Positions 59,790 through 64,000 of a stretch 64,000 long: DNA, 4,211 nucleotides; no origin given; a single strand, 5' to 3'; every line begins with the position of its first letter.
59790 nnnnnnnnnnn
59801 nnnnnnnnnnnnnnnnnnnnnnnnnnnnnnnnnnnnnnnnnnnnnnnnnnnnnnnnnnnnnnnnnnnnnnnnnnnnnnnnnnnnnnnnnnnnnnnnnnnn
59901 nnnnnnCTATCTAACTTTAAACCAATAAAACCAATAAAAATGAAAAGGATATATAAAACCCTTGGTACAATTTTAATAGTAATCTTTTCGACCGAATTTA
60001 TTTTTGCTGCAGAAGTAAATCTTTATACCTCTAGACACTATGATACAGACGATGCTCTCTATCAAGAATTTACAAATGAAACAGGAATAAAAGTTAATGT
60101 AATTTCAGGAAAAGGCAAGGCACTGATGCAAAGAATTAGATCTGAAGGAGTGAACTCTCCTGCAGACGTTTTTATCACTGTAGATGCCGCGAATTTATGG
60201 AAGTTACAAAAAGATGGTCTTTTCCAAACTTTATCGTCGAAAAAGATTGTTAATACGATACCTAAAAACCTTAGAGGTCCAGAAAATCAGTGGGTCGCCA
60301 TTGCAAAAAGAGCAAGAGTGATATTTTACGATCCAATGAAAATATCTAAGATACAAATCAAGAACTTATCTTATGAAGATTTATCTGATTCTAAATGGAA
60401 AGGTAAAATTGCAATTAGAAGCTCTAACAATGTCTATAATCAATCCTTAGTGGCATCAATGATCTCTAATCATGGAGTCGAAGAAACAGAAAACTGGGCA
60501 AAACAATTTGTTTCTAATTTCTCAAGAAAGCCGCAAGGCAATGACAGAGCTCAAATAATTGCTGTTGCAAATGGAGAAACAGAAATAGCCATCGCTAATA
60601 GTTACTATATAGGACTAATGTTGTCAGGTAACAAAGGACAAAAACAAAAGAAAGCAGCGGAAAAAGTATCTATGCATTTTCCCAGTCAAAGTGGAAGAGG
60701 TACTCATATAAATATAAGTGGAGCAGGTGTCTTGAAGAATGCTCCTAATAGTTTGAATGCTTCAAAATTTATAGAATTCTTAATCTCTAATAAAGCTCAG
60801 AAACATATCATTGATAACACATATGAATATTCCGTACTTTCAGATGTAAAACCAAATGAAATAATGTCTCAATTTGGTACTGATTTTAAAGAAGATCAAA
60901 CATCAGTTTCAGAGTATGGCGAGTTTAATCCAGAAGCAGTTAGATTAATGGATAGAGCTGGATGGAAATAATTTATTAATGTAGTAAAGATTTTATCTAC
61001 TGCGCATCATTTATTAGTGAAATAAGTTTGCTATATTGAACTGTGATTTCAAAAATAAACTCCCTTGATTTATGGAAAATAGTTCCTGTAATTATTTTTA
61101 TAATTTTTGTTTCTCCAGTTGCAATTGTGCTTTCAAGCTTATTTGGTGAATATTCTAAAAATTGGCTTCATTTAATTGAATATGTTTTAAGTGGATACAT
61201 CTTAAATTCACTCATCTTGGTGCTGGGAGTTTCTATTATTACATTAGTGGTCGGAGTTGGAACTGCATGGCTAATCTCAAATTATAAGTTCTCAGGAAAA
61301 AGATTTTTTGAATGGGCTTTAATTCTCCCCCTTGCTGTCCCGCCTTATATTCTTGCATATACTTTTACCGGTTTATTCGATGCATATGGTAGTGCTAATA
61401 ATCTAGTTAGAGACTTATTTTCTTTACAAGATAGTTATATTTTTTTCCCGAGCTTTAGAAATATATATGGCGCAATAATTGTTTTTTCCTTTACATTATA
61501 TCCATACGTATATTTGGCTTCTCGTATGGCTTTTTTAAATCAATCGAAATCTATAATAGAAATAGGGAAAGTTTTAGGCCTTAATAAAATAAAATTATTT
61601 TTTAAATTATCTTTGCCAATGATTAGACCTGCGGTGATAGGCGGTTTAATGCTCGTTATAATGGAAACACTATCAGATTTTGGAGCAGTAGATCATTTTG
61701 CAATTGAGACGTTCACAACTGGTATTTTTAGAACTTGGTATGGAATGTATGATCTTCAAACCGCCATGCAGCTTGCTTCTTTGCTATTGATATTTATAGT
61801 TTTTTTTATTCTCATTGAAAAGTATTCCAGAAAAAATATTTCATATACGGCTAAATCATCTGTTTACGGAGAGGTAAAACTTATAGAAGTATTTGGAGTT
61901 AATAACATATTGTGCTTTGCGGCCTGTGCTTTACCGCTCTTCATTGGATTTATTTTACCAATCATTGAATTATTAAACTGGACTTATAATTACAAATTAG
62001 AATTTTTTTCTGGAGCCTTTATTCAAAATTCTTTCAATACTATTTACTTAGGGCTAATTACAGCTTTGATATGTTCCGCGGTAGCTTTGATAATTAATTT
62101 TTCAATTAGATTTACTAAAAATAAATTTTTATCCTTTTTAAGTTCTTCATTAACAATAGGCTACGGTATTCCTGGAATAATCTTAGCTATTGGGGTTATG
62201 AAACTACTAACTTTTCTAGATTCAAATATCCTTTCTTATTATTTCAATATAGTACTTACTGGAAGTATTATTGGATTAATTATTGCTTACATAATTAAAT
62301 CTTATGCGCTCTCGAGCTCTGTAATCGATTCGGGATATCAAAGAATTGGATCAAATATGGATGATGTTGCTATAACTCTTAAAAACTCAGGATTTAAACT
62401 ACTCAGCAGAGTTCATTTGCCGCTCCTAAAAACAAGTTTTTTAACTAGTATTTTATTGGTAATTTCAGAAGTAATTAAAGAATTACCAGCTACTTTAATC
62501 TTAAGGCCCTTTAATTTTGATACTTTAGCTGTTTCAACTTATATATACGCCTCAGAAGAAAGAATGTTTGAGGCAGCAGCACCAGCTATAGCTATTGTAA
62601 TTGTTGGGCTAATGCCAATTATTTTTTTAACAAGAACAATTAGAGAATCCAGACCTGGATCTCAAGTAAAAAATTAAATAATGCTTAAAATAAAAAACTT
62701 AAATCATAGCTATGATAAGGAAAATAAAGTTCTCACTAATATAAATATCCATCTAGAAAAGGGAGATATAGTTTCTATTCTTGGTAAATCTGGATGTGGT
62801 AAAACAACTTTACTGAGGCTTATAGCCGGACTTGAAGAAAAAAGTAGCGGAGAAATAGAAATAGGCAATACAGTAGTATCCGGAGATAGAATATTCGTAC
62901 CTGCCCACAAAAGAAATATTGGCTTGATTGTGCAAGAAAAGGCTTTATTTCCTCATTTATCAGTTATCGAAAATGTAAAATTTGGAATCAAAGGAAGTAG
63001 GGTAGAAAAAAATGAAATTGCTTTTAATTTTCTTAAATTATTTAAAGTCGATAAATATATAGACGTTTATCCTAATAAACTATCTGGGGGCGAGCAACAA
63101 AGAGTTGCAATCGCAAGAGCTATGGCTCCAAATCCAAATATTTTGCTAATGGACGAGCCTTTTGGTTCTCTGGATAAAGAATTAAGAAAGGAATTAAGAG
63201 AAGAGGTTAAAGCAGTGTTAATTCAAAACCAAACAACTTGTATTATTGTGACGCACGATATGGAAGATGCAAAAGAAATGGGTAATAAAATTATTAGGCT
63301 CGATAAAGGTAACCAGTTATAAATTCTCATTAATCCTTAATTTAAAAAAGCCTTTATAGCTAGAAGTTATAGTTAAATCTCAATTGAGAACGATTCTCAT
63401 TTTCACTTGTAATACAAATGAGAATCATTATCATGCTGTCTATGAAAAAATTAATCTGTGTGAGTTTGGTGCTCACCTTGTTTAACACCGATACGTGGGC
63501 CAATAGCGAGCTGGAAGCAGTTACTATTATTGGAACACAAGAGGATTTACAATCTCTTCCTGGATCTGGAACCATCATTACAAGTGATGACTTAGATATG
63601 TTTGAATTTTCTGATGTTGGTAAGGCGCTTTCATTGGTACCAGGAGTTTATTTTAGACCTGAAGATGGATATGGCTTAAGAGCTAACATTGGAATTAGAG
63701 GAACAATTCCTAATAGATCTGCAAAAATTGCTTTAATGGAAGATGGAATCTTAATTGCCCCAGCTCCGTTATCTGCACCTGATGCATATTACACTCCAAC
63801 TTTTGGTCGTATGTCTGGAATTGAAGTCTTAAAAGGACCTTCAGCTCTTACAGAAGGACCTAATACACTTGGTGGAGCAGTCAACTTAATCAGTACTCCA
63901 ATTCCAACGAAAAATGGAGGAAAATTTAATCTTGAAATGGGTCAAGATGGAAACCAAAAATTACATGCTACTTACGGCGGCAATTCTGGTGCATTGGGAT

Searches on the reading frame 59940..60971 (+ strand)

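Call 3: search_protein_families(library=pfam, proteins=[window:59940-60971:+], max_evalue=0.01)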
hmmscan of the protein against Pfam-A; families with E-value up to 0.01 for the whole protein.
window:59940-60971:+ (343 aa): 4 families
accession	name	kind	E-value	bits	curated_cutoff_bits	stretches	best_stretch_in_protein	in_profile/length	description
PF13343.11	SBP_bac_6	-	3.2e-19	69.8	24.6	1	73-305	2-225/245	Bacterial extracellular solute-binding protein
PF01547.30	SBP_bac_1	-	9.1e-17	62.4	26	1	37-288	10-307/307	Bacterial extracellular solute-binding protein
PF13416.11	SBP_bac_8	-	2.4e-15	57.5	27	1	39-294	1-256/279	Bacterial extracellular solute-binding protein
PF13531.11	SBP_bac_11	-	6.7e-13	49.4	25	1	39-290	15-221/227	Bacterial extracellular solute-binding protein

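Call 4: search_protein_families(library=ncbifam, proteins=[window:59940-60971:+], max_evalue=0.01)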
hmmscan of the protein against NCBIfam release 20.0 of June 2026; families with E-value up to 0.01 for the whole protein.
window:59940-60971:+ (343 aa): 6 families
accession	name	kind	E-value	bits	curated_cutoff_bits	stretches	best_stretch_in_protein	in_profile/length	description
NF011620.1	PRK15046.1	equivalog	3.7e-23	81.8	310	1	38-307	40-298/334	2-aminoethylphosphonate ABC transporter substrate-binding protein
TIGR03227.1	PhnS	equivalog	8.5e-16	57.8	395.3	1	23-306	34-307/360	2-aminoethylphosphonate ABC transporter substrate-binding protein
TIGR01254.1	sfuA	subfamily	3.2e-15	56.2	93.4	1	26-309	5-278/306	thiamine ABC transporter substrate-binding protein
TIGR03261.1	phnS2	equivalog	4.8e-13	48.9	392.75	1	22-304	20-292/334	putative 2-aminoethylphosphonate ABC transporter substrate-binding protein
TIGR01276.1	thiB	equivalog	2.6e-07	30.2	317.15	0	41-97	37-95/324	thiamine ABC transporter substrate binding subunit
TIGR01256.1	modA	equivalog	1.1e-05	25.5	62.5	0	39-102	10-70/217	molybdate ABC transporter substrate-binding protein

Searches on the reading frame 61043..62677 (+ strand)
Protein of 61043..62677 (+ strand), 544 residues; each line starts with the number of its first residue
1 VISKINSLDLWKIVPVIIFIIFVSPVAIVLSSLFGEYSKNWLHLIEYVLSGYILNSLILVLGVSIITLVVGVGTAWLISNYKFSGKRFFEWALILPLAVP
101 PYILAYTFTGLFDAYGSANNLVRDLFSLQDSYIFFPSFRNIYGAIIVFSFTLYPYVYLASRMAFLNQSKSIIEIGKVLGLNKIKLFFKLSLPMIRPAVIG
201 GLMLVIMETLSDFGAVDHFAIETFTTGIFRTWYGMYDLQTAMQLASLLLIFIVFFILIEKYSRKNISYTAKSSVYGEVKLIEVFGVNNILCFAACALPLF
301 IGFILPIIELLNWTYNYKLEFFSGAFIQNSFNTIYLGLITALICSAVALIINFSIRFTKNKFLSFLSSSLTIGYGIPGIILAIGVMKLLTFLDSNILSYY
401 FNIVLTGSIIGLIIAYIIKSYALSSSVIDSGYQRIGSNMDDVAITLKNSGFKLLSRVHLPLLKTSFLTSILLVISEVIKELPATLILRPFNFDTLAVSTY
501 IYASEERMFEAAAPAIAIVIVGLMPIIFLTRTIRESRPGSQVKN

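Call 73: search_protein_families(library=pfam, proteins=[window:61043-62677:+], max_evalue=0.00001)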
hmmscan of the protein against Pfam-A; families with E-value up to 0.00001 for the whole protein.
window:61043-62677:+ (544 aa): 1 family
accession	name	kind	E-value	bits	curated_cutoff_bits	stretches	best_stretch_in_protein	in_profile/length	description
PF00528.27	BPD_transp_1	-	2e-11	44.4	26.4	1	69-255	3-169/184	Binding-protein-dependent transport system inner membrane component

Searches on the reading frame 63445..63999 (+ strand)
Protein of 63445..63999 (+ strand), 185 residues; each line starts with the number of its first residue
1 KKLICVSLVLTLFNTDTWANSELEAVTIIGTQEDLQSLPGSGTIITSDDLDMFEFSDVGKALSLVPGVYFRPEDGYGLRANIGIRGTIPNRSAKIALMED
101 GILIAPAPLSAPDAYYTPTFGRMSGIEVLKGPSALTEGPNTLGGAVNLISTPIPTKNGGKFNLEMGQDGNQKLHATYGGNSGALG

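Call 73: search_protein_families(library=pfam, proteins=[window:63445-63999:+], max_evalue=0.00001)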
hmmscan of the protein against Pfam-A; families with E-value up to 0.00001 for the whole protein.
window:63445-63999:+ (185 aa): 1 family
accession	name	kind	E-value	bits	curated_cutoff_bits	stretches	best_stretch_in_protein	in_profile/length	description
PF07715.20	Plug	-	4.9e-14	53.2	23.9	1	35-145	2-107/107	TonB-dependent Receptor Plug Domain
